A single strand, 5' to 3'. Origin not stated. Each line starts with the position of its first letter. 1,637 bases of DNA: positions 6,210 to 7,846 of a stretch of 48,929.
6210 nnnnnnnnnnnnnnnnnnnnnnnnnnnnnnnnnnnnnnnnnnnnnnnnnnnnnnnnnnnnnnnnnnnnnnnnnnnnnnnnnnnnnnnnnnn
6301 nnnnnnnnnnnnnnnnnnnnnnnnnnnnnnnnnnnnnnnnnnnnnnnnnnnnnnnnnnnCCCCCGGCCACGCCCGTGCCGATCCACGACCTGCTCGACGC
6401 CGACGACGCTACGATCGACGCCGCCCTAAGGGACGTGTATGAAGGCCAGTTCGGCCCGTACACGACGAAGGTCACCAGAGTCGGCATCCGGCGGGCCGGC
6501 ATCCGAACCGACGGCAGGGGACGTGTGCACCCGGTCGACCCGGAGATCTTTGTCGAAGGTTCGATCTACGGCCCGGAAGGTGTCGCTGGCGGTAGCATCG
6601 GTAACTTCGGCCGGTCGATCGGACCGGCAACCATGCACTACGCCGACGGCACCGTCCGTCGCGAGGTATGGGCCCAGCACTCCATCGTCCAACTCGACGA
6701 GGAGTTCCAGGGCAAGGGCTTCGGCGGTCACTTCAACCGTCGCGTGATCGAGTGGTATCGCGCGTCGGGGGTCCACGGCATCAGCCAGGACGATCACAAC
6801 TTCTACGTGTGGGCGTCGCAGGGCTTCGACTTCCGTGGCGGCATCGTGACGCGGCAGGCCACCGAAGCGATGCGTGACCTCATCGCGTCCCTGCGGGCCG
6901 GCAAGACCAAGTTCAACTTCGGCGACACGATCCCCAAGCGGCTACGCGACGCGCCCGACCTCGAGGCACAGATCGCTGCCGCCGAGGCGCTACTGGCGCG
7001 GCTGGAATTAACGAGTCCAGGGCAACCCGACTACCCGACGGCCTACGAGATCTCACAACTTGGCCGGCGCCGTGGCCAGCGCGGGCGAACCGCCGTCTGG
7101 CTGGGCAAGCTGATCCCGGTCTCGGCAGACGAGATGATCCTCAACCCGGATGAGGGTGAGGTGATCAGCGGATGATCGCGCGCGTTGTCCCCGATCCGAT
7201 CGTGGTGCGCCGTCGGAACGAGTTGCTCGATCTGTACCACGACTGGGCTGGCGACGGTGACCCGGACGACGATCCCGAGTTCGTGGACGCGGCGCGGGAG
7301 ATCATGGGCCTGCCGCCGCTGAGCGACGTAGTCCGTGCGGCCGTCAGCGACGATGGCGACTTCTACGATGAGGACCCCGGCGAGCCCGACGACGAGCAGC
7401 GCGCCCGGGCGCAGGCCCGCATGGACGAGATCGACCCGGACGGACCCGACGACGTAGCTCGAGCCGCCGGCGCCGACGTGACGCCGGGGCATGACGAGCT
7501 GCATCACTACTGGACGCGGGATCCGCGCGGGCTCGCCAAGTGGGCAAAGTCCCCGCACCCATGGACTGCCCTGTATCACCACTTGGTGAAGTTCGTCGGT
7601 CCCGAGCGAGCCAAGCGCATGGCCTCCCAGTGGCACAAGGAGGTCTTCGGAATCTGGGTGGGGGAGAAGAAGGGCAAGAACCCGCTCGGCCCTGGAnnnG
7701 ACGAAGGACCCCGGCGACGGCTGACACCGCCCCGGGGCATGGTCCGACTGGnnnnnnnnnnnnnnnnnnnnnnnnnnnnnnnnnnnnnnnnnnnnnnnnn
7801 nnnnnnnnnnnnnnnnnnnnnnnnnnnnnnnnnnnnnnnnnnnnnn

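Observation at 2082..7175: Portal gene runs on as a single ~1,700-aa polyvalent protein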

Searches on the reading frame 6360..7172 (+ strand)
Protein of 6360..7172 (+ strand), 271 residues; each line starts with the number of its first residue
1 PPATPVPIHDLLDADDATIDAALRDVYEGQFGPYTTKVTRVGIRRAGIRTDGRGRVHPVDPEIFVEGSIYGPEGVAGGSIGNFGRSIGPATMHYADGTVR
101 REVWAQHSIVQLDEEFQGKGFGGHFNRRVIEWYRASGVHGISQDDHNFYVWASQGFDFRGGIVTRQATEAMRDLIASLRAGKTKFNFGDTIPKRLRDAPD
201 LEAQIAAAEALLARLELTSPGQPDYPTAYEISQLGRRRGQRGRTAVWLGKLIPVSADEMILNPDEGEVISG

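Call 14: search_protein_families(library=pfam, proteins=[window:6360-7172:+], max_evalue=10)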
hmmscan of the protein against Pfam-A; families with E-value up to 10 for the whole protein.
window:6360-7172:+ (271 aa): 2 families
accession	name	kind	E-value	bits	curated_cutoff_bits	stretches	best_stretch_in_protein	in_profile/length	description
PF14542.12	Acetyltransf_CG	-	0.17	12.5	30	1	102-138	24-58/80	GCN5-related N-acetyl-transferase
PF06029.17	AlkA_N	-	0.19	12.4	26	1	128-220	14-103/118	AlkA N-terminal domain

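Call 23: find_homologous_proteins(query=window:6360-7172:+, max_evalue=0.001)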
Query window:6360-7172:+ (271 aa): 15 proteins with E <= 0.001 among 7865 candidates.
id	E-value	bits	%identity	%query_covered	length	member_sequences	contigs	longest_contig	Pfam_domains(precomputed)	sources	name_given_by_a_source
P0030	2.3e-115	403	71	99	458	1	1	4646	-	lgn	-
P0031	3.8e-111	389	69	98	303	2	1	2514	-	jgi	jgi:hypothetical protein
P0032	8.6e-111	388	67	99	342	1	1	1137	-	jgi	-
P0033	2.5e-107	376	65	100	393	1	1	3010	PF02037.34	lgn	-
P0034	3.3e-104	366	63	100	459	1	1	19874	-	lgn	-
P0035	9.6e-103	361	63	100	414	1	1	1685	-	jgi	jgi:hypothetical protein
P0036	3.0e-101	356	64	99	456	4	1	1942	-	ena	-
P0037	1.8e-100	354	63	98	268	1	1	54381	-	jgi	jgi:hypothetical protein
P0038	2.4e-100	353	65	96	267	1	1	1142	-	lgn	-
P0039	1.2e-99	351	62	99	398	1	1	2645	-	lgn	-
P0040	1.2e-98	348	62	99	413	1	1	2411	-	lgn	-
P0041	7.7e-97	342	63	100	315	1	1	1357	-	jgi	jgi:GNAT superfamily N-acetyltransferase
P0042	1.3e-85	305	57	92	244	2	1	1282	-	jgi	jgi:Acetyltransferase (GNAT) family.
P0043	1.3e-49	187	45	93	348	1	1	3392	-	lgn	-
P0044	4.0e-43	166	42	94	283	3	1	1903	-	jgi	-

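Call 31: predict_structure(alignment_id=A1)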
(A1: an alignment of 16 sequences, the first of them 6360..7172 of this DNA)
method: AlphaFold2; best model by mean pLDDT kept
length: 271 residues; sequences in the alignment: 16
mean_pLDDT: 87.8   pTM: 0.75
mean pLDDT of the five models: 87.8, 83.5, 83.2, 83.1, 83.0
residues with pLDDT >= 90: 148; 70-90: 107; 50-70: 15; < 50: 1
segments of 3 or more residues with pLDDT < 50: none
pLDDT, mean of each block of 10 residues (from residue 1): 90 97 97 94 95 94 96 77 94 82 89 84 89 93 73 73 86 96 88 92 95 91 84 86 81 81 79 49
secondary structure, 60 per line:
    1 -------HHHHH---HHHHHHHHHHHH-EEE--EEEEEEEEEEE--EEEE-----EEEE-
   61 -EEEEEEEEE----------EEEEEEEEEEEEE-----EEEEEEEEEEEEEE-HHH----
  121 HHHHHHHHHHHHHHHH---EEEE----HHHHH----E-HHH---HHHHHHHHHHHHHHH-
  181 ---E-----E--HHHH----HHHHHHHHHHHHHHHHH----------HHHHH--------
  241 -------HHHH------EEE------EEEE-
elements in order: H8-12 H16-27 E29-31 E34-44 E47-50 E56-59 E62-70 E81-93 E99-112 H121-136 E140-143 H148-152 H165-179 H193-196 H201-217 H228-232 H248-251 E258-260 E267-270

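Call 34: fold_search(model_id=the predicted structure, library=pdb)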
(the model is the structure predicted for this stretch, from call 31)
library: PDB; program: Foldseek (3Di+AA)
matches with E <= 10: 1014; with E <= 0.001: 2
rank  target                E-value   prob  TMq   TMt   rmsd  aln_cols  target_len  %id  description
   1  5c82                  4.7e-04  1.00  0.24  0.36  13.4       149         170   14  Crystal structure of Nourseothricin acetyltransferase (released 2016-06-29)
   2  1bob                  6.1e-04  0.98  0.24  0.21  13.9       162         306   16  HISTONE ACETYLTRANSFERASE HAT1 FROM SACCHAROMYCES CEREVISIAE IN COMPLEX WITH ACETYL COENZYME A (released 1999-04-20)
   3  7ypu_C                2.0e-03  0.99  0.26  0.40  12.3       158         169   13  OrfE-CoA-glycylthricin complex (released 2023-05-31)
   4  7ypu_F                3.5e-03  0.97  0.24  0.38  12.7       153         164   13  OrfE-CoA-glycylthricin complex (released 2023-05-31)
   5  7xay_A                3.7e-03  0.94  0.25  0.22  13.0       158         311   13  Crystal structure of Hat1-Hat2-Asf1-H3-H4 (released 2022-05-18)
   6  4psw_A                4.4e-03  0.94  0.25  0.22  13.7       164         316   13  Crystal structure of histone acetyltransferase complex (released 2014-07-09)
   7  5i7k_B                4.4e-03  0.57  0.15  0.17  15.1       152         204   12  Crystal Structure of Human SPLUNC1 Dolphin Mutant D1 (G58A, S61A, G62E, G63D, G66D, I67T) (released 2016-05-18)
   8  7ypu_E                4.7e-03  0.91  0.19  0.29  12.3       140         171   12  OrfE-CoA-glycylthricin complex (released 2023-05-31)
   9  3fb3_A                5.0e-03  0.99  0.26  0.45   5.0       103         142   17  Crystal Structure of Trypanosoma Brucei Acetyltransferase, Tb11.01.2886 (released 2008-11-25)
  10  7ypv_A                5.3e-03  0.98  0.27  0.40  12.2       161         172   12  Crystal structure of OrE-ST-F (released 2023-05-31)
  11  6vo5_A                5.7e-03  0.41  0.21  0.18  17.7       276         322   12  Crystal structure of Human histone acetytransferas 1 (HAT1) in complex with isobutryl-COA and K12A mutant variant of h (released 2020-03-11)
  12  7ak7_A                6.0e-03  0.98  0.25  0.40   4.6       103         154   14  Structure of Salmonella TacT2 toxin bound to TacA2 antitoxin (released 2021-08-18)
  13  7ypu_B                6.0e-03  0.97  0.26  0.40  12.3       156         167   13  OrfE-CoA-glycylthricin complex (released 2023-05-31)
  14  7ypu_A                6.4e-03  0.97  0.26  0.40  12.2       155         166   14  OrfE-CoA-glycylthricin complex (released 2023-05-31)
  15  5i7l_B                6.4e-03  0.80  0.14  0.17  10.6       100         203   14  Crystal Structure of SPLUNC1 Disulfide Mutant M2 (A48C, V253C) (released 2016-05-18)
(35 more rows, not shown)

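Call 57: find_encoding_contigs(protein=P0034, flank=8000, max_places=2)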
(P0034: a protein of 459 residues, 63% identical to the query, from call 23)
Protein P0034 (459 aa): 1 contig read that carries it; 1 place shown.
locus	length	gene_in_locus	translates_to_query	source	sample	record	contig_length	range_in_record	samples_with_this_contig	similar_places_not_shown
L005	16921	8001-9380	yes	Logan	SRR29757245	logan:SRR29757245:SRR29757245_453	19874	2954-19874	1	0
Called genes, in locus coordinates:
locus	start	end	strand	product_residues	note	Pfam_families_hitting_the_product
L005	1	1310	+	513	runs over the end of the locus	-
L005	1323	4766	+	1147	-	-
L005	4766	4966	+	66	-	-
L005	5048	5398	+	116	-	-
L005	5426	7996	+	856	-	PF04860:Phage_portal, PF13563:2_5_RNA_ligase2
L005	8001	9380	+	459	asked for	-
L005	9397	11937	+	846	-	PF10686:YAcAr (faint)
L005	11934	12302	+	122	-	-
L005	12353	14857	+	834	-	-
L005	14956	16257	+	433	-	PF04586:Peptidase_S78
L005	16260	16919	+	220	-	?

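Call 69: find_related_loci(query=A1, collection=genome_contigs, flank=8000)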
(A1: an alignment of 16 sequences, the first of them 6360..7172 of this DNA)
Query A1 (271 aa) in genome_contigs; peptide patterns used: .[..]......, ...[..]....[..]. (x = any residue, [..] = any of these).
19 stretches matched a pattern; 2 encode a relative of the query (tblastn E <= 1e-3); 2 distinct loci.
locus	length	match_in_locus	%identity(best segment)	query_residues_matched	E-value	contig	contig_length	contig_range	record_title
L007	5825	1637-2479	64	1-270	3e-111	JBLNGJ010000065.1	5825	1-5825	MAG: Micromonosporaceae bacterium isolate MAG23 PRJNA1068274_bin1_renamed_64, whole genome shotgun sequence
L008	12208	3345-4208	60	1-269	1e-105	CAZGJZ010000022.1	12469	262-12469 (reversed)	MAG TPA_asm: uncultured Opitutaceae bacterium isolate SRP193066_co1_154 genome assembly, contig: NODE_4614_length_12469_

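Call 78: search_protein_representatives(protein=window:6360-7172:+)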
Query: 271 residues. Proteins with E-value up to 0.001 (for the whole library): 322; up to 1e-10: 143; up to 1e-30: 23. The best 150 are listed.
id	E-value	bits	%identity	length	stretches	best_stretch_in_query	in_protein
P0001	6.3e-179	609.5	100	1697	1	1-271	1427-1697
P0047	8.4e-166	566.5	92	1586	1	1-271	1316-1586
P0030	7.3e-116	402.6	72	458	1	1-269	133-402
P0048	4.5e-112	390.2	73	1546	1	1-270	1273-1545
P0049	7.0e-112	389.6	71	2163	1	2-269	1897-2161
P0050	9.0e-110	382.6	67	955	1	1-270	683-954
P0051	7.9e-108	376.3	68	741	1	1-270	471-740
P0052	2.5e-106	371.4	70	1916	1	2-270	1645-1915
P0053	9.7e-104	362.9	66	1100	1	3-270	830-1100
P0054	2.2e-99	348.6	66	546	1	1-270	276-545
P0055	5.3e-98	344.1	68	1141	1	2-270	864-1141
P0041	2.4e-97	341.9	65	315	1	3-270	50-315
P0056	2.7e-96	338.4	67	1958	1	2-269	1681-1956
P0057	8.4e-95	333.5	61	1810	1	3-270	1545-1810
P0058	4.8e-94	331.1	62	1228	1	1-269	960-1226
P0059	1.6e-93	329.3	61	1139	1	3-269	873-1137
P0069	4.5e-23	98.3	41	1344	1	15-253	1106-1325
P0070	5.3e-23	98.0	37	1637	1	47-253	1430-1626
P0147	1.3e-12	63.9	40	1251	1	6-253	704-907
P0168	2.1e-11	60.0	42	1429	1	102-251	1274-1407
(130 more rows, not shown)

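Call 80: search_protein_families(library=pfam, proteins=[P0047, P0059, P0070, P0147, P0069, P0168], max_evalue=0.001)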
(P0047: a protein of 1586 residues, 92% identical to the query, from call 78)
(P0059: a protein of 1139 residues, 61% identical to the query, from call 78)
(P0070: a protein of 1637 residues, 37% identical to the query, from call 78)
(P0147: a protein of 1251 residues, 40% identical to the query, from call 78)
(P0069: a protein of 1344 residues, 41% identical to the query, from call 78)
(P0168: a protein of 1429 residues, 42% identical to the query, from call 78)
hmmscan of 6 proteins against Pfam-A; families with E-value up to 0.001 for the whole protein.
P0047 (1586 aa): 3 families
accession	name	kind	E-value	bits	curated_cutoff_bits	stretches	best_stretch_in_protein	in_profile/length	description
PF04860.17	Phage_portal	-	3.4e-27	95.9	39.1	1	100-391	34-303/321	Phage portal protein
PF02037.33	SAP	-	2.3e-13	49.8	23.9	1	834-862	8-36/37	SAP domain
PF18953.6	SAP_new25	-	9e-06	25.7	26.3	0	842-872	19-49/51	SAP domain-containing new25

P0059 (1139 aa): 3 families
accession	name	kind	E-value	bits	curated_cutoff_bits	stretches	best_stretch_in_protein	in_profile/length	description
PF03496.20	ADPrib_exo_Tox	-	6.5e-15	55.4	23.4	1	608-750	25-173/196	ADP-ribosyltransferase exoenzyme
PF04233.19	Phage_Mu_F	-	5.2e-11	43.7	29.6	1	132-254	4-111/112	Phage Mu protein F like protein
PF07498.18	Rho_N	-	6.3e-05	23.3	24.9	1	320-349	2-31/43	Rho termination factor, N-terminal domain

P0070 (1637 aa): 3 families
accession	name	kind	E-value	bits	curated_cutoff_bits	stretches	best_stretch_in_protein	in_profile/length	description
PF04233.19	Phage_Mu_F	-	1.2e-10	42.6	29.6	1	136-250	14-111/112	Phage Mu protein F like protein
PF07498.18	Rho_N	-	3.2e-05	24.3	24.9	1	300-333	3-36/43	Rho termination factor, N-terminal domain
PF00454.33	PI3_PI4_kinase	-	4e-05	24.1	27.1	1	1089-1131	139-182/241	Phosphatidylinositol 3- and 4-kinase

P0147 (1251 aa): 3 families
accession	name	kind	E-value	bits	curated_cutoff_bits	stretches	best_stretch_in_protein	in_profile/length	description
PF04233.19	Phage_Mu_F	-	2.1e-14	54.7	29.6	1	126-216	4-96/112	Phage Mu protein F like protein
PF00454.33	PI3_PI4_kinase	-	2.7e-06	27.9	27.1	1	1131-1165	137-172/241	Phosphatidylinositol 3- and 4-kinase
PF00583.31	Acetyltransf_1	-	0.00063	20.4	20.7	0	758-818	43-104/116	Acetyltransferase (GNAT) family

P0069 (1344 aa): 2 families
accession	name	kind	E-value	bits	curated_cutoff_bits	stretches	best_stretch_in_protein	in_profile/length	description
PF06074.18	Portal_Mu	-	2.6e-58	198.4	23.9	1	41-392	3-332/336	Portal protein of Mu bacteriophage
PF21919.2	P23-45_portal_barrel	-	1.1e-16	61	27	1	34-373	51-389/448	Phage P23-45 portal protein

P0168 (1429 aa): 3 families
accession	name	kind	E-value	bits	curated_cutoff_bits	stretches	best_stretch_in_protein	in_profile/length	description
PF06074.18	Portal_Mu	-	2e-63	215.2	23.9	1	48-403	3-336/336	Portal protein of Mu bacteriophage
PF21919.2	P23-45_portal_barrel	-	1.5e-13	50.6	27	1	14-383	29-396/448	Phage P23-45 portal protein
PF03496.20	ADPrib_exo_Tox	-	4e-12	46.3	23.4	1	718-847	34-175/196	ADP-ribosyltransferase exoenzyme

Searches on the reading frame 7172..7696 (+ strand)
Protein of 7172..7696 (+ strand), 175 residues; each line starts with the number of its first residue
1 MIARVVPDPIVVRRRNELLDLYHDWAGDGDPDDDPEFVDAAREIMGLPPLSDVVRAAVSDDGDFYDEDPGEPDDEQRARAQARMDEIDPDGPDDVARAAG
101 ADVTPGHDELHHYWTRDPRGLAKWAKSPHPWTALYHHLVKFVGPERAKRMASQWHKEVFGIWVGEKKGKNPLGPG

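Call 17: search_protein_families(library=phrogs, proteins=[window:7172-7696:+], max_evalue=0.001)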
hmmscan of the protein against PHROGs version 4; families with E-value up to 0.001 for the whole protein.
window:7172-7696:+ (175 aa): 3 families
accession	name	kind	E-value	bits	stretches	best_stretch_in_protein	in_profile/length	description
phrog_6439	-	unknown function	1.1e-13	52.1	1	108-170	16-79/82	-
phrog_18402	-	head and packaging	3.3e-07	30.1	1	98-167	272-344/861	head maturation protease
phrog_29860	-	head and packaging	1.3e-06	28.8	1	79-170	274-367/405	virion structural protein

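Call 18: search_protein_families(library=pfam, proteins=[window:7172-7696:+], max_evalue=0.01)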
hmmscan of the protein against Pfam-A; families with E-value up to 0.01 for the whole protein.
window:7172-7696:+ (175 aa): 0 families

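Call 67: search_dna_similar(query=window:7172-7696:+, collection=phages, mode=protein, max_rows=30, max_evalue=0.001, rows=spread)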
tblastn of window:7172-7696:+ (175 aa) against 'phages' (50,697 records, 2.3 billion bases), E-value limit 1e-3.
Records with a match: 105; places in all: 105; records where one place covers at least 80% of the query: 0.
Best place of each record, by identity: <60% 105.
By first word of the organism name: Gordonia 90; Corynebacterium 6; Microbacterium 5; Mycobacterium 3; Actinomycetia 1.
By host as written in the record: Gordonia terrae 3612 76; Gordonia terrae CAG3 7; Gordonia terrae NRRL B-16283 5; Corynebacterium vitaeruminis CAG1 3; Corynebacterium vitaeruminis CAG1, a derivative of (NCIB9291) 2; Gordonia terrae strain CON34 2; Mycobacterium smegmatis mc2 155 2; Microbacterium paraoxydans NRRL B-14843 2; and 6 more.
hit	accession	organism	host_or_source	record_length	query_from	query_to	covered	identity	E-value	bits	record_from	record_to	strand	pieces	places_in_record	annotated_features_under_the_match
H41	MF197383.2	Corynebacterium phage Poushou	Corynebacterium vitaeruminis CAG1, a ...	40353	90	175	49%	50.0%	3e-16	81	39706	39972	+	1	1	53: hypothetical protein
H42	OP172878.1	Corynebacterium phage Arianna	Corynebacterium vitaeruminis CAG1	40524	90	175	49%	50.0%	3e-16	81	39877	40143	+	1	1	53: hypothetical protein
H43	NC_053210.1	Gordonia phage Dexdert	Gordonia terrae 3612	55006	74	172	57%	33.3%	1e-4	47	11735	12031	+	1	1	18: head maturation protease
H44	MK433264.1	Gordonia phage Tiamoceli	Gordonia terrae 3612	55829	74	172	57%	33.3%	1e-4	47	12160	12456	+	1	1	18: RNA ligase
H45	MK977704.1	Gordonia Terrae phage RoadKill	Gordonia terrae CAG3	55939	74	172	57%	33.3%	2e-4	46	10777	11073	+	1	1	15: RNA ligase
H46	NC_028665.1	Gordonia phage GTE6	Gordonia terrae strain CON34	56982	74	167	54%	32.3%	2e-4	46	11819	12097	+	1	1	head maturation protease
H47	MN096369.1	Gordonia phage Phendrix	Gordonia terrae 3612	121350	97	169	42%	39.2%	2e-6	52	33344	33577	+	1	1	70: hypothetical protein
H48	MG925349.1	Mycobacterium phage Mendokysei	Mycobacterium smegmatis mc2 155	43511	101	169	39%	40.3%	5e-8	57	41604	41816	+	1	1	61: hypothetical protein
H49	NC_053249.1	Gordonia phage Verity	Gordonia terrae 3612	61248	102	167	38%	40.8%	4e-4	45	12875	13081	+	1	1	18: head maturation protease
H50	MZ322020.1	Gordonia phage DoctorFroggo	Gordonia terrae 3612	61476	102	167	38%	40.8%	4e-4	45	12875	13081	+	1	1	18: capsid maturation protease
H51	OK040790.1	Microbacterium phage Pumpernickel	Microbacterium paraoxydans NRRL B-14843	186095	106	167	35%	40.3%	1e-5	50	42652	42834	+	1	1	84: hypothetical protein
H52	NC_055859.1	Gordonia phage Paries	Gordonia terrae NRRL B-16283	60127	109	167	34%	38.7%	2e-4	46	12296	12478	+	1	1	17: head maturation protease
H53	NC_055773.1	Gordonia phage Ailee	Gordonia terrae 3612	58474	109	167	34%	38.7%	3e-4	46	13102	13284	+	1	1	17: head maturation protease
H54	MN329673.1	Gordonia phage Jabberwocky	Gordonia terrae 3612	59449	109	167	34%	38.7%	4e-4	45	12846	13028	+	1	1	15: RNA ligase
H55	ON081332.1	Gordonia phage ChadMasterC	Gordonia terrae CAG3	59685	109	167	34%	38.7%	4e-4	45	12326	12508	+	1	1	17: RNA ligase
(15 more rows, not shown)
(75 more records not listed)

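Call 68: get_annotated_region(hit=H44, flank=6000)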
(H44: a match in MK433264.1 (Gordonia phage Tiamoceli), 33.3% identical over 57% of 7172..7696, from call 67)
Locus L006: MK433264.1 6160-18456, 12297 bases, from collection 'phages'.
description: Gordonia phage Tiamoceli, complete genome.
organism: Gordonia phage Tiamoceli (NCBI taxid 2510508)
taxonomy: Viruses; Duplodnaviria; Heunggongvirae; Uroviricota; Caudoviricetes; Dexdertvirus; Dexdertvirus tiamoceli
host: Gordonia terrae 3612; source: soil; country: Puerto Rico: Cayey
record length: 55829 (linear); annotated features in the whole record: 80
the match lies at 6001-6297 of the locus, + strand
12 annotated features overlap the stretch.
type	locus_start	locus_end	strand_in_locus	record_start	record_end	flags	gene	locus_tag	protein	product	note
CDS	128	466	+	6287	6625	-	13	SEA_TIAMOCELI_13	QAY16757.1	hypothetical protein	-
CDS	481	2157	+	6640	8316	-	14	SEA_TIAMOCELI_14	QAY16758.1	portal protein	-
CDS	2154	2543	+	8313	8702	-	15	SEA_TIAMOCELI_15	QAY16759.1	hypothetical protein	-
CDS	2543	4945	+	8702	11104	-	16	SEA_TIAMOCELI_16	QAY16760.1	MuF-like minor capsid protein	-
CDS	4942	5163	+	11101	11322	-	17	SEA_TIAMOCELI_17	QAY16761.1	hypothetical protein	-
CDS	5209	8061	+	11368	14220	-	18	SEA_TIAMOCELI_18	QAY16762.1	RNA ligase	-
CDS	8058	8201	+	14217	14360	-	19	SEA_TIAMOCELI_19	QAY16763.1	hypothetical protein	-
CDS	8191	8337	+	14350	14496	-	20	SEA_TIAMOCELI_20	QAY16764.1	hypothetical protein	-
CDS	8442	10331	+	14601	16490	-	21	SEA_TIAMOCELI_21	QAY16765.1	major capsid hexamer protein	-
CDS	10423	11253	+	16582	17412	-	22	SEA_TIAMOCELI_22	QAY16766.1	hypothetical protein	-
CDS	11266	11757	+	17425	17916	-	23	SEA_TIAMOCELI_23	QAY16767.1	hypothetical protein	-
CDS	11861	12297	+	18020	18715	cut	24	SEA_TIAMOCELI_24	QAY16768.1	major tail protein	-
